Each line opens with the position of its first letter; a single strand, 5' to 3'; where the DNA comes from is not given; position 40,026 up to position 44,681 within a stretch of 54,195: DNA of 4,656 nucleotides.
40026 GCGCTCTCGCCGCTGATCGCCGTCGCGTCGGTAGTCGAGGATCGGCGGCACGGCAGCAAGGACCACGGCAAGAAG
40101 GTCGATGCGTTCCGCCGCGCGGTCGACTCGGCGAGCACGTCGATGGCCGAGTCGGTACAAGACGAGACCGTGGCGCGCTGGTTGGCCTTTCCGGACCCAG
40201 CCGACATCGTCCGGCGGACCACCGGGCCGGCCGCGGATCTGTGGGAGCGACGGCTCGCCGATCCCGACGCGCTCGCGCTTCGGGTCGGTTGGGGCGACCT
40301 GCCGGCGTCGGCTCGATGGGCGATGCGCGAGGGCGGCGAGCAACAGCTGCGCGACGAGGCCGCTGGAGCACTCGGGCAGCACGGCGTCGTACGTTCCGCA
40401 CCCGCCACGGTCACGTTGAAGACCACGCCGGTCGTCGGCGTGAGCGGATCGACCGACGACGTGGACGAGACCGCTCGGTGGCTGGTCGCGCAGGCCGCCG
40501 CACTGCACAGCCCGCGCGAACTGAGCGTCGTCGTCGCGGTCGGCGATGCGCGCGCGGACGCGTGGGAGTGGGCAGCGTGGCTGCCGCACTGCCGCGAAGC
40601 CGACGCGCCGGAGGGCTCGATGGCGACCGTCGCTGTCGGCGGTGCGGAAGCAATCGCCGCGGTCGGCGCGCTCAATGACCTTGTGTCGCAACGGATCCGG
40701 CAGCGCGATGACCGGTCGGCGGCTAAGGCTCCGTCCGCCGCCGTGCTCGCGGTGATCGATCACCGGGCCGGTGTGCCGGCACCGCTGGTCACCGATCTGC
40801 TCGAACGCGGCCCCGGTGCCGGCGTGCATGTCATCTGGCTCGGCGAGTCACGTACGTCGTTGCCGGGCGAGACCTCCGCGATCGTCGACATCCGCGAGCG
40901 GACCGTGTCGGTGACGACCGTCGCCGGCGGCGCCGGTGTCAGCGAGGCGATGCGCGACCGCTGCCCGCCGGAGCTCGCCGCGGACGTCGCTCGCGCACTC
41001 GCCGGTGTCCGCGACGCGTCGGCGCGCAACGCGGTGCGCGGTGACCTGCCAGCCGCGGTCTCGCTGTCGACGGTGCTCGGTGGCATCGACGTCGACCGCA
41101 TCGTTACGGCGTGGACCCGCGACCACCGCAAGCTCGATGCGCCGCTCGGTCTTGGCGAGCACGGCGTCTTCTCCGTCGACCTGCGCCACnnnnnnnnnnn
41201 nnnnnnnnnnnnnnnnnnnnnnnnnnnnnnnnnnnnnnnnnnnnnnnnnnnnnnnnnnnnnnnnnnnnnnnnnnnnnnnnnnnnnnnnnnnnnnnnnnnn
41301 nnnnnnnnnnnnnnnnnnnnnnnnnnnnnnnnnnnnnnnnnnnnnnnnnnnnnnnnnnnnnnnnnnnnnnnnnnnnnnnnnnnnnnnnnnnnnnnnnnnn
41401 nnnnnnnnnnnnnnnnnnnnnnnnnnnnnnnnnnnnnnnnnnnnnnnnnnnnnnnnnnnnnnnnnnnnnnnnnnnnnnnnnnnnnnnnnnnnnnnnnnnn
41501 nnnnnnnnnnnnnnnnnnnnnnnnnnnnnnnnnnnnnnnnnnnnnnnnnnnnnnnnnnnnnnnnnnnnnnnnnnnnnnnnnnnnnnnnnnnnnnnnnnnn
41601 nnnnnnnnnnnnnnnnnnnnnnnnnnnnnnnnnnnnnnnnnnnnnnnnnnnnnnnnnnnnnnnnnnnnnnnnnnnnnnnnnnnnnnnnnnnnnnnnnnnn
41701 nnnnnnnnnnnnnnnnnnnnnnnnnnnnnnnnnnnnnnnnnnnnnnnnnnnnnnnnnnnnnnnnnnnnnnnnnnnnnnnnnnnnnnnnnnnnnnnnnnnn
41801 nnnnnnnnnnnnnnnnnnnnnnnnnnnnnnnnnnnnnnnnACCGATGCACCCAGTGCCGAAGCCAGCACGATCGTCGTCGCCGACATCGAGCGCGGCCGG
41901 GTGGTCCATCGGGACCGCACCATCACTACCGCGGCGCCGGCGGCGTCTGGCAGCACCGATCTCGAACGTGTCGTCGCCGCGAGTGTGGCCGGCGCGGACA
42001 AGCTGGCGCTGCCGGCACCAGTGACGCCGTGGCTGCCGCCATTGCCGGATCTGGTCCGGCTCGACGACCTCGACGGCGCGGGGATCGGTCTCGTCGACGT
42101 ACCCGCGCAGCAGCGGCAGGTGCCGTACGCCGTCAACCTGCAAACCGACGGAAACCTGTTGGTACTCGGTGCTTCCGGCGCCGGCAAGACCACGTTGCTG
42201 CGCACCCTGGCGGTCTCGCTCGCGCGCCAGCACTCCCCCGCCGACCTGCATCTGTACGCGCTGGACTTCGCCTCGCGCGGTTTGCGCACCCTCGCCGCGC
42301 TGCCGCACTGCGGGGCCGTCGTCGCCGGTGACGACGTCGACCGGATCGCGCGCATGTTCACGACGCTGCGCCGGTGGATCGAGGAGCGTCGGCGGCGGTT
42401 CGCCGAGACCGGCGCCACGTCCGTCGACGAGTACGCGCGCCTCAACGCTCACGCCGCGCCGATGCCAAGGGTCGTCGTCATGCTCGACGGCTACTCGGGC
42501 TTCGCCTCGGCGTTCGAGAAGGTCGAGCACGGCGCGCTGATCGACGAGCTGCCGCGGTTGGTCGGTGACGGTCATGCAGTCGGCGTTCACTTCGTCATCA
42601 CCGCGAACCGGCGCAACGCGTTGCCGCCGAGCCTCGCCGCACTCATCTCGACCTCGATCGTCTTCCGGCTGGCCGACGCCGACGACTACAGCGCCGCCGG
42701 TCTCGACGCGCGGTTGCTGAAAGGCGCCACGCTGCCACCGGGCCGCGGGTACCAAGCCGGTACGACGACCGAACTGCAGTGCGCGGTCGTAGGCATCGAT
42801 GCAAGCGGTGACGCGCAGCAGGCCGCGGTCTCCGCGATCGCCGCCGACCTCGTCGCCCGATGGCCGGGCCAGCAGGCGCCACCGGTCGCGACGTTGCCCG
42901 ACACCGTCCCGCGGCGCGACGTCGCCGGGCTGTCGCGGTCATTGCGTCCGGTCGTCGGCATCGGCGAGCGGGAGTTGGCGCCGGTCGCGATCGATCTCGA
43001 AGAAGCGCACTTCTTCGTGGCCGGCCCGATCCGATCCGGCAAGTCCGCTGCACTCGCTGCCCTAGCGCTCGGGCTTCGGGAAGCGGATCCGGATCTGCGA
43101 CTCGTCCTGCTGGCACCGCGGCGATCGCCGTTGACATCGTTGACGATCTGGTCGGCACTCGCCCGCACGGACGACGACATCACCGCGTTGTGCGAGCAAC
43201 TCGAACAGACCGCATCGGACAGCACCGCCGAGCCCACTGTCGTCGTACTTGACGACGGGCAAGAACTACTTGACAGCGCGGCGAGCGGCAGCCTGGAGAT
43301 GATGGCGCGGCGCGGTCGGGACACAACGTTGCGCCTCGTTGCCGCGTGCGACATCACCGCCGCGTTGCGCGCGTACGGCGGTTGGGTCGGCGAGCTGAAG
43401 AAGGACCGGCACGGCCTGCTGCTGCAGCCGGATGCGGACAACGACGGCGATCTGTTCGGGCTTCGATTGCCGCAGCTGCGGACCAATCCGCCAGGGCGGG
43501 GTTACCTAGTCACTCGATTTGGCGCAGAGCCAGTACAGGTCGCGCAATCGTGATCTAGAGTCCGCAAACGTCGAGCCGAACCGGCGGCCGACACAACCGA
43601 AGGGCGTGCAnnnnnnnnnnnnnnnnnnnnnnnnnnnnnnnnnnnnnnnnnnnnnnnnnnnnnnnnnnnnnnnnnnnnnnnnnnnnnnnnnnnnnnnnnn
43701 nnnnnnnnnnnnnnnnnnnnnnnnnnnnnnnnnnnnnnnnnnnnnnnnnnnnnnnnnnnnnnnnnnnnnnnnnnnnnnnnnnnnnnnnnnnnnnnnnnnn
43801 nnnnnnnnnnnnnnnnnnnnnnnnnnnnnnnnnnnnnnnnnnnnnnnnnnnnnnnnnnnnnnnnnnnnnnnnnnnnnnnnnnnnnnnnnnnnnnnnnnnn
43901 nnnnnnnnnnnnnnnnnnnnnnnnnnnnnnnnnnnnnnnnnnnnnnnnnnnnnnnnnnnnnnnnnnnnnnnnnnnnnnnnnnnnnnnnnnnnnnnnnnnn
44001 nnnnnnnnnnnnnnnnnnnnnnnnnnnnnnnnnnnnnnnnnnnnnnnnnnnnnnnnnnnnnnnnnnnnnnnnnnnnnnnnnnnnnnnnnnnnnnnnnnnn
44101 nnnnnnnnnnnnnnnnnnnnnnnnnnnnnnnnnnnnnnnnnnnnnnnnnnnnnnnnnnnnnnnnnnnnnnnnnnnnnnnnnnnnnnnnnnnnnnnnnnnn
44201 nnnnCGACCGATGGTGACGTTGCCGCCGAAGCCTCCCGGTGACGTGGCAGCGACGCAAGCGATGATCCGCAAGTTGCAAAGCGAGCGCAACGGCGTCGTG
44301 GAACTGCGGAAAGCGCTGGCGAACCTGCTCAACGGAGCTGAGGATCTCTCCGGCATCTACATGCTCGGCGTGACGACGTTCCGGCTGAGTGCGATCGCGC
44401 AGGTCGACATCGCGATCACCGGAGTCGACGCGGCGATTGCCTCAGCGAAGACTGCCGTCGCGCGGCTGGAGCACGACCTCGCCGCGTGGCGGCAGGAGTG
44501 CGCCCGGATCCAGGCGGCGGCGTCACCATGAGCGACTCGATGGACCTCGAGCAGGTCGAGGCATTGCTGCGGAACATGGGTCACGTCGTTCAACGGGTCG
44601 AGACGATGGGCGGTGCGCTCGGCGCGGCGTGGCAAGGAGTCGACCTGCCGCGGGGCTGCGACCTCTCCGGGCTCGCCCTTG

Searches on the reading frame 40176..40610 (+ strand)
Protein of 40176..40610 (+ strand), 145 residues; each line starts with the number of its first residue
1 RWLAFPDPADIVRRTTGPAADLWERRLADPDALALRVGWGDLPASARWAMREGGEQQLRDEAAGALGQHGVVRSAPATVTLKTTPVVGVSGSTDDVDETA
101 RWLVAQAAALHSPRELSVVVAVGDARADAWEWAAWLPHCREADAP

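Call 62: find_related_loci(query=A4, collection=metagenome_contigs, flank=10000)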
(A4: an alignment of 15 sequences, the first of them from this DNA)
Query A4 (145 aa) in metagenome_contigs; peptide patterns used: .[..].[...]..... (x = any residue, [..] = any of these).
365 stretches matched a pattern; 182 encode a relative of the query (tblastn E <= 1e-3); the best 80 are kept; 80 distinct loci.
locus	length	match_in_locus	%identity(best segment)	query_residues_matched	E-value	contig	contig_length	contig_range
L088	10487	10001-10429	85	1-143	2e-80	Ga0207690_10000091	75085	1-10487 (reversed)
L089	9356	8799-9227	80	1-143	5e-76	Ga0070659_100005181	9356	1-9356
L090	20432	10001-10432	82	1-144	2e-75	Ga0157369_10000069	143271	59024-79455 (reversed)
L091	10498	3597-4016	69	1-140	9e-60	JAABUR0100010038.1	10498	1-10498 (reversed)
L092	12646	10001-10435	52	1-145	7e-39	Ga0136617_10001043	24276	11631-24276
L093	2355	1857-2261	46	6-140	2e-30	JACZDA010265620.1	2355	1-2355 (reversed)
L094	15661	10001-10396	47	3-139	1e-30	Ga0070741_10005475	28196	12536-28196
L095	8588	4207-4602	49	5-139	4e-30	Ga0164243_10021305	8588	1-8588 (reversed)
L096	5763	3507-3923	44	1-139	2e-29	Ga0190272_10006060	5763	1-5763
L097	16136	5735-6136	44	1-139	3e-28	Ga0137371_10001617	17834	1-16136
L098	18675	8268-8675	43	5-143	2e-28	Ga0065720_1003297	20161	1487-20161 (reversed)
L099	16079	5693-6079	46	6-138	6e-28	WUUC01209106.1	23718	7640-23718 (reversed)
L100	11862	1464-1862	46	6-143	6e-28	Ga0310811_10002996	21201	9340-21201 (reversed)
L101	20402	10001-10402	47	1-143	4e-28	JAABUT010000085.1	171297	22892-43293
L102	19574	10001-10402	44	1-139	4e-28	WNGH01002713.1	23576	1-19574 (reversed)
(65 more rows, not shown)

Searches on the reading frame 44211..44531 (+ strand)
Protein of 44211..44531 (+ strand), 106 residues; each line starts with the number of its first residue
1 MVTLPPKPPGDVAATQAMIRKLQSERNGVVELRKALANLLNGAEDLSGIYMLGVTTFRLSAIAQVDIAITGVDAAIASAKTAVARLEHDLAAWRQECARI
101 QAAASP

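Call 8: search_protein_families(library=pfam, proteins=[window:44211-44531:+], max_evalue=0.01)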
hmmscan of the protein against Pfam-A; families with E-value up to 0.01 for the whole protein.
window:44211-44531:+ (106 aa): 0 families

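Call 10: search_protein_families(library=ncbifam, proteins=[window:44211-44531:+], max_evalue=0.01)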
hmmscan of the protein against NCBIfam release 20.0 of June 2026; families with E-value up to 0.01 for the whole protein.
window:44211-44531:+ (106 aa): 0 families
